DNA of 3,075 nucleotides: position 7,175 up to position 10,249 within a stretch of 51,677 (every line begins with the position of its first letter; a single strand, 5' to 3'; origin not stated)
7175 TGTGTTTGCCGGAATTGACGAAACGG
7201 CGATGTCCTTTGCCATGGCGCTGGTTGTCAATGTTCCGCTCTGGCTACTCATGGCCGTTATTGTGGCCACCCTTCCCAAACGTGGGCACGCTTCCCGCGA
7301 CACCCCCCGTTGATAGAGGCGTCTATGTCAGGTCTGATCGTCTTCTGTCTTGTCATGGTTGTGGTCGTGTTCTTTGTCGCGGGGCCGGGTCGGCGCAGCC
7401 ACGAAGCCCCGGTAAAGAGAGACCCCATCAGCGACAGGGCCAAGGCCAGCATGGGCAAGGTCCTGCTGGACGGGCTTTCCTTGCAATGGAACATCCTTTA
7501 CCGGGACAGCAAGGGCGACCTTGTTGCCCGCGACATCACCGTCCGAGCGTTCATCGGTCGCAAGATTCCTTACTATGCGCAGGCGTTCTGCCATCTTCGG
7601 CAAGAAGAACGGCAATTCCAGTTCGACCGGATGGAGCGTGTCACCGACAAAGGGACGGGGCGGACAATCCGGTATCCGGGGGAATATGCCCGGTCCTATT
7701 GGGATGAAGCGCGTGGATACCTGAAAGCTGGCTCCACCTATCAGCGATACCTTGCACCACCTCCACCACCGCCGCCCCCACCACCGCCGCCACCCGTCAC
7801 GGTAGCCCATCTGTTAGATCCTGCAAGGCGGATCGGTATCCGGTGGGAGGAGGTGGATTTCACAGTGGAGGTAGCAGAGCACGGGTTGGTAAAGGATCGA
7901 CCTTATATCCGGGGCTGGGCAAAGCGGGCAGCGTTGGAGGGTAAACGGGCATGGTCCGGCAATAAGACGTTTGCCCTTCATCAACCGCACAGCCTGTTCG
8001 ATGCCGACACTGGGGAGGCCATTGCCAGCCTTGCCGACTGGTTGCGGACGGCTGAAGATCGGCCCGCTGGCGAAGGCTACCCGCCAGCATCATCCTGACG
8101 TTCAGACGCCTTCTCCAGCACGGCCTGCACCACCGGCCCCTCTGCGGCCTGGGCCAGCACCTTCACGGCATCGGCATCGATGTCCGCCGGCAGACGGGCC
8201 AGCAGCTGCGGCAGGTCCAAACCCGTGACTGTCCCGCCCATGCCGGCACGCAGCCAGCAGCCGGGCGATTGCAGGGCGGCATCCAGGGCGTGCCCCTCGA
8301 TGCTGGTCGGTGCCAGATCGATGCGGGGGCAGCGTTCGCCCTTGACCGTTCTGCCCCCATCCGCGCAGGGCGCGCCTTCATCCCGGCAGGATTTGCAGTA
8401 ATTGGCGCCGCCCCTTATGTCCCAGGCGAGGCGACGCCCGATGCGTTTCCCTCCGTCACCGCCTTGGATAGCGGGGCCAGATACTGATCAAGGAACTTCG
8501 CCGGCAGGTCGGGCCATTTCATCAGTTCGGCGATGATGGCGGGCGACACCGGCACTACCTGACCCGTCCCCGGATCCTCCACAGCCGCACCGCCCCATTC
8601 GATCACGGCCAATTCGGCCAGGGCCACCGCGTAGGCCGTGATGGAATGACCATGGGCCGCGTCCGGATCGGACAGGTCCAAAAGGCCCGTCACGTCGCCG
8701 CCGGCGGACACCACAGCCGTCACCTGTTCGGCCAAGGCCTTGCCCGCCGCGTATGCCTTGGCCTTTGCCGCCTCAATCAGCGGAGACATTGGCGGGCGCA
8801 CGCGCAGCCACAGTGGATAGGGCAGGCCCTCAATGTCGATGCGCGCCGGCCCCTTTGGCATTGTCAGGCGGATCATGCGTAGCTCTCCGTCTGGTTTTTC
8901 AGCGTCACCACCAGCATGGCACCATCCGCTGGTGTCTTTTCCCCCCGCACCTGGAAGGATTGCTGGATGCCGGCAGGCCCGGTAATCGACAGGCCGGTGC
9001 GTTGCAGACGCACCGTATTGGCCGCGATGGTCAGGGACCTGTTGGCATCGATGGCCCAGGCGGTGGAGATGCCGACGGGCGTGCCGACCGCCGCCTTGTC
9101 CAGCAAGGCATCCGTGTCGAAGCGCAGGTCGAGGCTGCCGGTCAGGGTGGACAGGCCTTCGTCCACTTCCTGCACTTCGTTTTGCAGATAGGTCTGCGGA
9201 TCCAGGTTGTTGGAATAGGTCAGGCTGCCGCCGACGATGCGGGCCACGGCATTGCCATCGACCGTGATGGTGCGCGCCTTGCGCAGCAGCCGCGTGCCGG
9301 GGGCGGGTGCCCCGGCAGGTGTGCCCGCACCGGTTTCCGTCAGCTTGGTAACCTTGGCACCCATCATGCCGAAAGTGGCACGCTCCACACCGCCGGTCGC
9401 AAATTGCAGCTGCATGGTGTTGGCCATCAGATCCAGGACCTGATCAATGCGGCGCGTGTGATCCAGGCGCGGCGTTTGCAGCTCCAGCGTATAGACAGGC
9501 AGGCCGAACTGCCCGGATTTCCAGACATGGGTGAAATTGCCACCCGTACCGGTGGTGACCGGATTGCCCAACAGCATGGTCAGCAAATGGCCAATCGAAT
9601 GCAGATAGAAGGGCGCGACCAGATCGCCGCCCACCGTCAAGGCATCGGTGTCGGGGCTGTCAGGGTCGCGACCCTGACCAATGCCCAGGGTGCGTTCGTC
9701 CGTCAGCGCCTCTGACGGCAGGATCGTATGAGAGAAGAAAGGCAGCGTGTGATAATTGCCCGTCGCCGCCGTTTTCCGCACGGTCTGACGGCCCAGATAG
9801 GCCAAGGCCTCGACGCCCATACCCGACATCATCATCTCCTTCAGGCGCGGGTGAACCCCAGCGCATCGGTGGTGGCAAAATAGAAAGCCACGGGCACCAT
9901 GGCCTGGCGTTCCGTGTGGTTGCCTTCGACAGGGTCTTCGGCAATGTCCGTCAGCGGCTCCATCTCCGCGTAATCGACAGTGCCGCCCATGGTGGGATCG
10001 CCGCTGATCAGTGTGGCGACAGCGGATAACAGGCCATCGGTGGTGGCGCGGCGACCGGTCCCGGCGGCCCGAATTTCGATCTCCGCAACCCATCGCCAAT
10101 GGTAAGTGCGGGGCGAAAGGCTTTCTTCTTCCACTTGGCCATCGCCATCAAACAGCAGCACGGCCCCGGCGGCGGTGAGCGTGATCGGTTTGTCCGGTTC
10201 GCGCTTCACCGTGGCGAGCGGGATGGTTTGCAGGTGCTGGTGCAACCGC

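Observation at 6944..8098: Reverse-oriented two-gene cassette (3-TM protein plus membrane-anchored tandem WYL-like protein with a 13-proline linker) splitting the tail chaperone from the tape measure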

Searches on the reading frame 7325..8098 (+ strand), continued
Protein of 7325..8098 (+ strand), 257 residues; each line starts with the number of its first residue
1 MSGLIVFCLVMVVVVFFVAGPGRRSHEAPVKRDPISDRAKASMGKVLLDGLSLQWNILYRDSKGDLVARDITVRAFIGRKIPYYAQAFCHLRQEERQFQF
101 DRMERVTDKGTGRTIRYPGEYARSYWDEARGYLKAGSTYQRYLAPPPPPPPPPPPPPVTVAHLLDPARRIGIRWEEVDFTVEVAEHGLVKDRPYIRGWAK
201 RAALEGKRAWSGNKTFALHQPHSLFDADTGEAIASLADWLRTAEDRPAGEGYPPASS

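Call 72: find_encoding_contigs(protein=P0002, flank=8000, max_places=3)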
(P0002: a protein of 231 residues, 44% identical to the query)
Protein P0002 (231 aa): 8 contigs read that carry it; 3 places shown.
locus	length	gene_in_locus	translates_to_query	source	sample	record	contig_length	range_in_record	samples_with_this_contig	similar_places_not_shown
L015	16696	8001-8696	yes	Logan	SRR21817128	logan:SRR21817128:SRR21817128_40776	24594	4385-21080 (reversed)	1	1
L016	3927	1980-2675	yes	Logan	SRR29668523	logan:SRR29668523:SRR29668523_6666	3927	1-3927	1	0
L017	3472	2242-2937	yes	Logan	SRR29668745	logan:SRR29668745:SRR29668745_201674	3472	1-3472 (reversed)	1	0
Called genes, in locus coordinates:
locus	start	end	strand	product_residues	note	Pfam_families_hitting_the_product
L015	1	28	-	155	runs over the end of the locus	-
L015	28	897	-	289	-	-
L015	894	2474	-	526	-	-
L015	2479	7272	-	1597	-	PF06791:TMP_2 (weak)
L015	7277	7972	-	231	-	PF20039:DUF6441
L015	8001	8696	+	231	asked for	-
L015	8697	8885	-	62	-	-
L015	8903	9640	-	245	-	-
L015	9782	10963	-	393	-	-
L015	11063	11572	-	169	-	-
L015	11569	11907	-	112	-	PF05354:Phage_attach (weak)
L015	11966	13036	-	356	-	PF03864:Phage_cap_E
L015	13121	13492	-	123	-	PF02924:HDPD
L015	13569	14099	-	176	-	-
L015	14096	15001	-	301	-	PF01343:Peptidase_S49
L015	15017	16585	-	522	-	PF05136:Phage_portal_2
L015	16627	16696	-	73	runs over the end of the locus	PF02831:gpW (weak)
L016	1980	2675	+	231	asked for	-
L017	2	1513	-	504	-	?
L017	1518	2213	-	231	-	PF20039:DUF6441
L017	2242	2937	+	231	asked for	-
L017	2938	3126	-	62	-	-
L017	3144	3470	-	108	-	?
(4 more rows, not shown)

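Call 74: find_encoding_contigs(protein=P0004, flank=7000, max_places=3)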
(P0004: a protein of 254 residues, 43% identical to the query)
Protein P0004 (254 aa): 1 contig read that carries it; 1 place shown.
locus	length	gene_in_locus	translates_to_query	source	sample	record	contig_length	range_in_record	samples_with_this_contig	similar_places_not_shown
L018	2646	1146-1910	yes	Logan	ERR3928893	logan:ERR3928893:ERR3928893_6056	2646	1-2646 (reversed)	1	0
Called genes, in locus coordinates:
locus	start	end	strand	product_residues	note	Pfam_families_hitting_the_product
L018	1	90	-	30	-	?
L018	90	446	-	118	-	-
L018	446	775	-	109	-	-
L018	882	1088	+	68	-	PF01381:HTH_3 (weak)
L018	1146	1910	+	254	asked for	-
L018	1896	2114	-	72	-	-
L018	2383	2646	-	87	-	?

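Call 75: find_encoding_contigs(protein=P0019, flank=7000, max_places=3)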
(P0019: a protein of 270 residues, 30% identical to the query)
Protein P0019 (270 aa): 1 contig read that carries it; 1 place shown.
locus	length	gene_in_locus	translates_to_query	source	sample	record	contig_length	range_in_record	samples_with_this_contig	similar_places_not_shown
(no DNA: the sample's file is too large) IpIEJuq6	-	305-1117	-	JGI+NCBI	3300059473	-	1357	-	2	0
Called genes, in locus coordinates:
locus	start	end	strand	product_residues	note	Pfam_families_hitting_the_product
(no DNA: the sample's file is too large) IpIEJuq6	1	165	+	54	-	?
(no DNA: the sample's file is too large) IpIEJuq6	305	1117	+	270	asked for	-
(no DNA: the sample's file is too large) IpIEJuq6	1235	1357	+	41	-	?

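Call 80: find_related_loci(query=A5, collection=viral_contigs, flank=6000)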
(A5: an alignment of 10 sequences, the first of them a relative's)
Query A5 (254 aa) in viral_contigs; peptide patterns used: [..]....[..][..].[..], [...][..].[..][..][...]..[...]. (x = any residue, [..] = any of these).
27 stretches matched a pattern; 1 encode a relative of the query (tblastn E <= 1e-3); 1 distinct loci.
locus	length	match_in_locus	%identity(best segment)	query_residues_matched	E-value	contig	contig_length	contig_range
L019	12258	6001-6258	48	56-141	7e-27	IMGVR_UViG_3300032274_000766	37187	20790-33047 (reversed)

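Call 81: find_related_loci(query=A5, collection=genome_contigs, flank=6000)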
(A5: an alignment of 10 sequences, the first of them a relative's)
Query A5 (254 aa) in genome_contigs; peptide patterns used: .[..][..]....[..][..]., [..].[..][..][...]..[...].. (x = any residue, [..] = any of these).
49 stretches matched a pattern; 7 encode a relative of the query (tblastn E <= 1e-3); 7 distinct loci.
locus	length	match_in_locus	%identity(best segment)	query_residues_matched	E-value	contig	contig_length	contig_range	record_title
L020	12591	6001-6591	92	56-252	2e-123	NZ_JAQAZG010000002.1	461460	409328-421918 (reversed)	Oleispirillum naphthae strain Y-M2 scaffold2, whole genome shotgun sequence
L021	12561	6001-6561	47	42-235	6e-51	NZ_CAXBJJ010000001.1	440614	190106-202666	MAG: uncultured Thalassospira sp. isolate ERR2762162_binner123_Refined_19 ERZ3421795.12, whole genome shotgun sequence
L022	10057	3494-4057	44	56-244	6e-51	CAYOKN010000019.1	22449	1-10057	MAG TPA_asm: uncultured Rhodospirillaceae bacterium isolate SRP290908_co2_141 genome assembly, contig: NODE_2924_length_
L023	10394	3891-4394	42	57-232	1e-40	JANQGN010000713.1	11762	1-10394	MAG: Rhodospira sp. isolate PL23b_bin.47 k99_467577, whole genome shotgun sequence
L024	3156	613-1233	35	30-231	2e-39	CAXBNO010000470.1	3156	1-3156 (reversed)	MAG TPA_asm: uncultured Kordiimonadales bacterium isolate ERR2762128_concoct_207 genome assembly, contig: ERZ3421942.472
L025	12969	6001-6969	60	49-153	2e-34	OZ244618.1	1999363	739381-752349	MAG: Alphaproteobacteria bacterium isolate 9145fa61-cd47-4061-a645-dfcf5a843124 genome assembly, chromosome: 1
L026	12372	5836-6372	37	57-233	6e-33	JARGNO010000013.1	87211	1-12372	MAG: Minwuia sp. isolate bin_bo_oilr1.009 NODE_275_length_87211_cov_6.712470, whole genome shotgun sequence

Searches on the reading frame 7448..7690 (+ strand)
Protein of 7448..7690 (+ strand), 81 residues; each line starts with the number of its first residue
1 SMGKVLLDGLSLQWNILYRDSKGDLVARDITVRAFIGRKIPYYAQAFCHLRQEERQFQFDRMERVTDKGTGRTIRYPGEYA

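Call 36: search_solved_structures(query=A2, max_evalue=1, show_alignments=2)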
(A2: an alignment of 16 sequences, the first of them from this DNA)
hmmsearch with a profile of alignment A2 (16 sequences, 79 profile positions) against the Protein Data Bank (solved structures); distinct sequences matched with E-value up to 1: 8.
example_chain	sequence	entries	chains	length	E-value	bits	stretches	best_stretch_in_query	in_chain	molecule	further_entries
6sj9_A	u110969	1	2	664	5e-06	29.2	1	15-65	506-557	Proteasome accessory factor B/C (PafBC)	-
8bnv_A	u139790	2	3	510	8.4e-06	28.5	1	10-67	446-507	AAA family ATPase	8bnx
8bns_A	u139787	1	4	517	0.00031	23.5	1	13-67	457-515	AAA ATPase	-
7tb5_A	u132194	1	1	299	0.0007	22.3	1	26-64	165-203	WYL domain-containing protein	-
7p5x_AX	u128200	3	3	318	0.0054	19.5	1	10-65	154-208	PafC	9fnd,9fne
7tb6_A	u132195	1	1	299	0.032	17.1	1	42-66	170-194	S. maltophilia CapW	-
7qfz_A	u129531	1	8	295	0.62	12.9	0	14-66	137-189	WYL domain-containing protein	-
7t8k_A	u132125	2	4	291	0.9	12.4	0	26-65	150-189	BrxR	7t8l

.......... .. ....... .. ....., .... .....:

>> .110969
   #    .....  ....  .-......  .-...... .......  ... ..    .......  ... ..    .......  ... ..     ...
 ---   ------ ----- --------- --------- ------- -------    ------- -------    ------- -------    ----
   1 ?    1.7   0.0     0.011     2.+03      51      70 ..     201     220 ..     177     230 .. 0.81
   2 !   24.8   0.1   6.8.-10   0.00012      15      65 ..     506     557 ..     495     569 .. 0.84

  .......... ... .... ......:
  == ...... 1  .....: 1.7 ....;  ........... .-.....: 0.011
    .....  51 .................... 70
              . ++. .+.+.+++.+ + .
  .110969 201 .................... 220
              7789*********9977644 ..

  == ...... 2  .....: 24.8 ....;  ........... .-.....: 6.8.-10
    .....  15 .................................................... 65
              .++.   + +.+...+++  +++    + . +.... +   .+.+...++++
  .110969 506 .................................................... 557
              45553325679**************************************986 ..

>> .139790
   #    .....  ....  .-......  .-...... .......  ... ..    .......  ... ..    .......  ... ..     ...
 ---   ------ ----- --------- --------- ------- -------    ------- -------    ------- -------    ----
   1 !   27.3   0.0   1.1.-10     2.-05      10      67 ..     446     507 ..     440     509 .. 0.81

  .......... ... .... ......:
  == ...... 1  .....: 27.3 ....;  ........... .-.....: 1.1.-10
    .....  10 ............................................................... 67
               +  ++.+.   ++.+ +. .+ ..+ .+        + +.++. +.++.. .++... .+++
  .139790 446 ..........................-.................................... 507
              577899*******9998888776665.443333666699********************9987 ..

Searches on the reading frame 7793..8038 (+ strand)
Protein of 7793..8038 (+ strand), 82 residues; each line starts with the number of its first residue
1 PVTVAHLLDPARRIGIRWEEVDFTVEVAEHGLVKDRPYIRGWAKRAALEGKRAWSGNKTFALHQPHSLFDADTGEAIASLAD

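Call 37: search_solved_structures(query=A3, max_evalue=10, show_alignments=1)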
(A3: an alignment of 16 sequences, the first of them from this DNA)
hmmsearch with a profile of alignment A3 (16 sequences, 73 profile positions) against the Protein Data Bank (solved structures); distinct sequences matched with E-value up to 10: 1.
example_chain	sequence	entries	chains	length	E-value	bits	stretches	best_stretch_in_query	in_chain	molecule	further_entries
6a7t_A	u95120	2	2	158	0.32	14.3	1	40-67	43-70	N-acetylglucosamine-specific lectin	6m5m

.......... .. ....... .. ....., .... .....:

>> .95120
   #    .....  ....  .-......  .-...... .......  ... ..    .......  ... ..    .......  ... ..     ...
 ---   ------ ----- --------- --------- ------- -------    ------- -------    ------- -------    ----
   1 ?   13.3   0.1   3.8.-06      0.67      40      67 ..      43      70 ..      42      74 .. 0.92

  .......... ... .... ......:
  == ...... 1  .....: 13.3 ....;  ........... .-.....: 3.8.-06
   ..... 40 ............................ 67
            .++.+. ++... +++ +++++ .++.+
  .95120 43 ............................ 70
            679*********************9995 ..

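Call 67: predict_structure(alignment_id=A3)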
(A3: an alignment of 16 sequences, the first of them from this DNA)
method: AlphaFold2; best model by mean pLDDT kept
length: 82 residues; sequences in the alignment: 16
mean_pLDDT: 83.7   pTM: 0.70
mean pLDDT of the five models: 83.7, 82.2, 81.5, 80.9, 79.6
residues with pLDDT >= 90: 33; 70-90: 36; 50-70: 7; < 50: 6
segments of 3 or more residues with pLDDT < 50: 1-5
pLDDT, mean of each block of 10 residues (from residue 1): 53 87 92 87 95 96 84 82 53
secondary structure, 60 per line:
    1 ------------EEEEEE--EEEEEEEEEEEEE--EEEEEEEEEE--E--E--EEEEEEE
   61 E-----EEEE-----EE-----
elements in order: E13-18 E21-33 E36-45 E54-61 E67-70

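Call 73: fold_search(model_id=the predicted structure, library=pdb)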
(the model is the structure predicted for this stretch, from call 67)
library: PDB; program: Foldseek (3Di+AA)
matches with E <= 10: 502; with E <= 0.001: 0
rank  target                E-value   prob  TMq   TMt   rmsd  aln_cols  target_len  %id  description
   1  3oby_B                2.8e-01  0.97  0.48  0.14   3.7        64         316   16  Crystal structure of Archaeoglobus fulgidus Pelota reveals inter-domain structural plasticity (released 2010-09-01)
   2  4u8u_N                3.5e-01  0.18  0.28  0.15   7.4       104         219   12  The Crystallographic structure of the giant hemoglobin from Glossoscolex paulistus at 3.2 A resolution. (released 2015-06-10)
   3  5m1j_A1               3.7e-01  0.77  0.44  0.12   8.1        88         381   10  Nonstop ribosomal complex bound with Dom34 and Hbs1 (released 2017-01-18)
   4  5v10_B                4.6e-01  0.18  0.25  0.17  11.1        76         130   16  Crystal structure of the putative tol-pal system-associated acyl-CoA thioesterase from Pseudomonas aeruginosa PAO1 (released 2017-03-22)
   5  7b9v_j                5.5e-01  0.18  0.27  0.23   8.6        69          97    9  Yeast C complex spliceosome at 2.8 Angstrom resolution with Prp18/Slu7 bound (released 2021-03-10)
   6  5zwn_c                5.5e-01  0.18  0.27  0.23   8.5        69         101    9  Cryo-EM structure of the yeast pre-B complex at an average resolution of 3.3 angstrom (Part II: U1 snRNP region) (released 2018-08-29)
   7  2qf5                  6.5e-01  0.30  0.35  0.20  10.4        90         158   10  High resolution structure of the major periplasmic domain from the cell shape-determining filament MreC (monoclinic form (released 2007-08-07)
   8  5in1_A                6.8e-01  0.44  0.34  0.38   6.8        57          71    7  Crystal Structure of the MRG701 chromodomain (released 2017-03-01)
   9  6wu8_B                7.2e-01  0.16  0.28  0.07  13.5        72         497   11  Structure of human SHP2 in complex with inhibitor IACS-13909 (released 2021-03-17)
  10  4c8q_C                8.1e-01  0.14  0.26  0.26   8.6        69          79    7  Crystal structure of the yeast Lsm1-7-Pat1 complex (released 2013-10-16)
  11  2qf4_A                8.5e-01  0.28  0.29  0.16   9.8        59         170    8  High resolution structure of the major periplasmic domain from the cell shape-determining filament MreC (orthorhombic  (released 2007-08-07)
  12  6z1p_Bq               9.0e-01  0.12  0.25  0.14  10.6        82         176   12  Structure of the mitochondrial ribosome from Tetrahymena thermophila (released 2020-06-24)
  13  2qi2                  1.1e+00  0.54  0.43  0.14   5.0        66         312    8  Crystal structure of the Thermoplasma acidophilum Pelota protein (released 2007-10-09)
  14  6n7p_M                1.1e+00  0.12  0.25  0.22   8.6        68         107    9  S. cerevisiae spliceosomal E complex (UBC4) (released 2019-09-18)
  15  7qca_LM0              1.2e+00  0.28  0.35  0.27   4.5        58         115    9  Spraguea lophii ribosome (released 2022-11-30)
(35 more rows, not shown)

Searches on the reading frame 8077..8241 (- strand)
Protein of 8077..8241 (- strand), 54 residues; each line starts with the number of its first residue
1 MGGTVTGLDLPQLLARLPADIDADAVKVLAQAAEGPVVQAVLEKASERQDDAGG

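Call 4: search_protein_families(library=pfam, proteins=[window:8077-8241:-], max_evalue=1)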
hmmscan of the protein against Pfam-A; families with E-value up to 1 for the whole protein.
window:8077-8241:- (54 aa): 2 families
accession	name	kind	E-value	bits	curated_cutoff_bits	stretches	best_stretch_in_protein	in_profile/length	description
PF22608.2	DNAX_ATPase_lid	-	0.061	13.6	27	1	13-35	9-31/49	DNA polymerase III clamp loader subunit, ATPase lid domain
PF25041.1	UFL1_C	-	0.11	12.7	24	1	7-50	46-89/112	E3 UFM1-protein ligase 1 C-terminal domain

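Call 5: search_protein_families(library=phrogs, proteins=[window:8077-8241:-], max_evalue=1)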
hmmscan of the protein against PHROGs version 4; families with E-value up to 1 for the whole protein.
window:8077-8241:- (54 aa): 0 families

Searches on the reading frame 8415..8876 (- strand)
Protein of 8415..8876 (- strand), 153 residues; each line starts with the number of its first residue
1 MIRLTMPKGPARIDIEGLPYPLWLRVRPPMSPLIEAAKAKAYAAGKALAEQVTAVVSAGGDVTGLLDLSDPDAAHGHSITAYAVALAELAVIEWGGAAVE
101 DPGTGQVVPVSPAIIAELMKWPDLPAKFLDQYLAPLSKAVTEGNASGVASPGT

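Call 4: search_protein_families(library=pfam, proteins=[window:8415-8876:-], max_evalue=1)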
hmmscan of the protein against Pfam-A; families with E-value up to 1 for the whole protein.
window:8415-8876:- (153 aa): 0 families

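Call 5: search_protein_families(library=phrogs, proteins=[window:8415-8876:-], max_evalue=1)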
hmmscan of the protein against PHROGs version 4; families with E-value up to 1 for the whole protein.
window:8415-8876:- (153 aa): 1 family
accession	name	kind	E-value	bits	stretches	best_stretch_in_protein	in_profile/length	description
phrog_313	-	tail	0.0032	18.1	1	22-120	42-118/258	Tail assembly chaperone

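Call 18: find_related_loci(query=window:8415-8876:-, collection=viral_contigs, flank=8000)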
Query window:8415-8876:- (153 aa) in viral_contigs; peptide patterns used: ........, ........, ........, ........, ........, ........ (x = any residue, [..] = any of these).
58 stretches matched a pattern, but none encodes a relative of the query by tblastn (E <= 1e-3).

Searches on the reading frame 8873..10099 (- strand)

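Call 4: search_protein_families(library=pfam, proteins=[window:8873-10099:-], max_evalue=1)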
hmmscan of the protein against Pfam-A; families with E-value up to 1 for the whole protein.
window:8873-10099:- (408 aa): 1 family
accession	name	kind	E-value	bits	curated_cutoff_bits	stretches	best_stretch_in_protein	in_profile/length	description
PF18906.5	Phage_tube_2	-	2.2e-33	116.4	27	1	98-385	4-265/266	Phage tail tube protein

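Call 5: search_protein_families(library=phrogs, proteins=[window:8873-10099:-], max_evalue=1)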
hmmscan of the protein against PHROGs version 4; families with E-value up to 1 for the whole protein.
window:8873-10099:- (408 aa): 1 family
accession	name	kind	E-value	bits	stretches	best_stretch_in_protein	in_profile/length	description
phrog_290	-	tail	9.1e-33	115.1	1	88-405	9-334/411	minor tail protein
